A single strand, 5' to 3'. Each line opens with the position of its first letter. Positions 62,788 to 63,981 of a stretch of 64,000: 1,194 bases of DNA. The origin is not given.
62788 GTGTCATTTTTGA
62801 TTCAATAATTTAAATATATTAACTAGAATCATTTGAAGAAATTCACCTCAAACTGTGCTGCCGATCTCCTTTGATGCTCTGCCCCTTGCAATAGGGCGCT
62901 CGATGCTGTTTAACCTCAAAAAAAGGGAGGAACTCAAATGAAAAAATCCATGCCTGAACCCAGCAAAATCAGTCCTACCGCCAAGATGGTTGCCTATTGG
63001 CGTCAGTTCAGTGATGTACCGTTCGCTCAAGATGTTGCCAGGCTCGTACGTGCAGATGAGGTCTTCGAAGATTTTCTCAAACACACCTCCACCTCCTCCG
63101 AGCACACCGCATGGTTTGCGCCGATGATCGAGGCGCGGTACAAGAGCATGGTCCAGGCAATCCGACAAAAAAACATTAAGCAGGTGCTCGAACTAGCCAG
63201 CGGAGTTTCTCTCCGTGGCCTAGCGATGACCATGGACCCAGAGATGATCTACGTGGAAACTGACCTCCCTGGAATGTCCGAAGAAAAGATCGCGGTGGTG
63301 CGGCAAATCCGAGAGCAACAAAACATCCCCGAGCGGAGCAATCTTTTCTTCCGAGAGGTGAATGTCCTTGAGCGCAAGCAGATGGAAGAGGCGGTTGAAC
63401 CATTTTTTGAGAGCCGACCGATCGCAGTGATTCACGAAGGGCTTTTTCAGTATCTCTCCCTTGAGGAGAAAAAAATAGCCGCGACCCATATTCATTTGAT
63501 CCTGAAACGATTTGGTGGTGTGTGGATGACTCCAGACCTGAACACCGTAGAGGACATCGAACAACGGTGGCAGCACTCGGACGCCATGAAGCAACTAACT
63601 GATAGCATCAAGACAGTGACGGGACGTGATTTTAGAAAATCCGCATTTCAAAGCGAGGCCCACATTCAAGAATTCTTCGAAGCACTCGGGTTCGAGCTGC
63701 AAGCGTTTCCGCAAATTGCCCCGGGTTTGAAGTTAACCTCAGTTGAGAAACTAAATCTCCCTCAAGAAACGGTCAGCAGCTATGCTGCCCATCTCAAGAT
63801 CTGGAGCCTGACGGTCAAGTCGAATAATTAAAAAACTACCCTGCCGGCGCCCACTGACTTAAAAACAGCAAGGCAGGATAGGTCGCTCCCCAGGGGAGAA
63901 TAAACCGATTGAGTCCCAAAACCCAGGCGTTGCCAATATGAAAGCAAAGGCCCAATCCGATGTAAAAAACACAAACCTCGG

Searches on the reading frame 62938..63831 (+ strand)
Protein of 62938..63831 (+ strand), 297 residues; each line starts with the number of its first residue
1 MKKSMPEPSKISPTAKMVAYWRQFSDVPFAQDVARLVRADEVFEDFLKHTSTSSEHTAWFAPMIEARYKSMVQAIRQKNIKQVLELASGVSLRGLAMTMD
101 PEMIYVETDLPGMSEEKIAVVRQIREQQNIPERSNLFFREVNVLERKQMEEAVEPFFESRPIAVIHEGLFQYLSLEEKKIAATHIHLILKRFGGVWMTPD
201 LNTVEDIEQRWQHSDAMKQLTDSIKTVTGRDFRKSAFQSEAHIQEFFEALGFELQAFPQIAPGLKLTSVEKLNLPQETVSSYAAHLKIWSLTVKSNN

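Call 89: find_encoding_contigs(protein=window:62938-63831:+, flank=10000, max_places=1)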
Protein window:62938-63831:+ (297 aa): 3 contigs read that carry it; 1 place shown.
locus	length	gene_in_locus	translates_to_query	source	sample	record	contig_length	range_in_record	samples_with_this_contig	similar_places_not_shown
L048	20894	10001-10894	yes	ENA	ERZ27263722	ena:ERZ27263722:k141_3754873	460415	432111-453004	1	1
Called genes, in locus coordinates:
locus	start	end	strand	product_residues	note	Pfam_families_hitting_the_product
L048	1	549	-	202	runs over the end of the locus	PF03848:TehB (weak), PF08241:Methyltransf_11 (weak), PF13649:Methyltransf_25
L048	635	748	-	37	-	-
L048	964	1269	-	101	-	PF13744:HTH_37, PF13443:HTH_26 (faint)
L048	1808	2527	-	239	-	PF00487:FA_desaturase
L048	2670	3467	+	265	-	PF04240:Caroten_synth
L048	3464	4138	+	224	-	PF01553:Acyltransferase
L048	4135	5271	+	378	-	PF13506:Glyco_transf_21, PF00535:Glycos_transf_2, PF13641:Glyco_tranf_2_3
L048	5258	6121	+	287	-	PF15461:BCD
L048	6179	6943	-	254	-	PF01036:Bac_rhodopsin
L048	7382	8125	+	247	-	-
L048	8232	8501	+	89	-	-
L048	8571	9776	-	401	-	-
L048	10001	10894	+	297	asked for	PF04072:LCM (weak)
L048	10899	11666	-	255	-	-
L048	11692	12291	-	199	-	-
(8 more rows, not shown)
